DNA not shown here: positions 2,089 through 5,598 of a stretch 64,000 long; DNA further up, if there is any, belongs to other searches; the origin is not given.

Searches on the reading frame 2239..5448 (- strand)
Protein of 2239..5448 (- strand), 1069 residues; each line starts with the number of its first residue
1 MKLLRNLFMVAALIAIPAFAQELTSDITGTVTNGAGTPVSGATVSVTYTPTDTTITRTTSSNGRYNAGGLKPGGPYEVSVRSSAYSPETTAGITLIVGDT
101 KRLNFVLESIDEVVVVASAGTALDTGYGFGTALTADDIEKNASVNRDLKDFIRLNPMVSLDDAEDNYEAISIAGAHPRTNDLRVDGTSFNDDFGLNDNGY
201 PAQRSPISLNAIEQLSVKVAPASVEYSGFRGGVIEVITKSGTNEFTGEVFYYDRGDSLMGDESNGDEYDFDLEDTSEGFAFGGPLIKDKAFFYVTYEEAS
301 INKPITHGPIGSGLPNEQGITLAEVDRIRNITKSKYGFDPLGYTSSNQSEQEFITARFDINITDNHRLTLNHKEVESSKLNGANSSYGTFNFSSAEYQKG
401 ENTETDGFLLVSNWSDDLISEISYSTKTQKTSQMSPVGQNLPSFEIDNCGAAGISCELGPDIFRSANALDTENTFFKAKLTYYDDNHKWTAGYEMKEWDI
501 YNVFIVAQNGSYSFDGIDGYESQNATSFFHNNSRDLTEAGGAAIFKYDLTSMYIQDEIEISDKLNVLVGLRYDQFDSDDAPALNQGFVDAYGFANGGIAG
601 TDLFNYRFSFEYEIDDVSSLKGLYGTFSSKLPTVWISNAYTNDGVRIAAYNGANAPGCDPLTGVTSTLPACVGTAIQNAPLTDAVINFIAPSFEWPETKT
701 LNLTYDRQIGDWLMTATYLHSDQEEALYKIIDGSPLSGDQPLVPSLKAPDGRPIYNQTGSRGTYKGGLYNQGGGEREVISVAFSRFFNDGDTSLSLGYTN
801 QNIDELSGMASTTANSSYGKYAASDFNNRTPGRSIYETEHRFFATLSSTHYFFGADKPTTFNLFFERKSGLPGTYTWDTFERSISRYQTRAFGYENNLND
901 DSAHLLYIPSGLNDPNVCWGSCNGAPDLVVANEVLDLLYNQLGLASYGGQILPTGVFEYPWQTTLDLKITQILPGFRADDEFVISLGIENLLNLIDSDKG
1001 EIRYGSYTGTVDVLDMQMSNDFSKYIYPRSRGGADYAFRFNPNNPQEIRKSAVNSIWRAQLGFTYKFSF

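Call 69: search_protein_families(library=pfam, proteins=[window:2239-5448:-], max_evalue=0.00001)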
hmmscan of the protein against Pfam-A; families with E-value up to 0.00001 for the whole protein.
window:2239-5448:- (1069 aa): 3 families
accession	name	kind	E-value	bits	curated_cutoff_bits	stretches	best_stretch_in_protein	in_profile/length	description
PF25183.1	OMP_b-brl_4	-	7.8e-28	97.8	30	2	344-846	147-673/838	Outer membrane beta barrel domain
PF13620.12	CarboxypepD_reg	-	1.2e-18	67.7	32.3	1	27-108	2-82/82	Carboxypeptidase regulatory-like domain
PF07715.20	Plug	-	4.1e-07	30.9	23.9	1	131-228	10-101/107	TonB-dependent Receptor Plug Domain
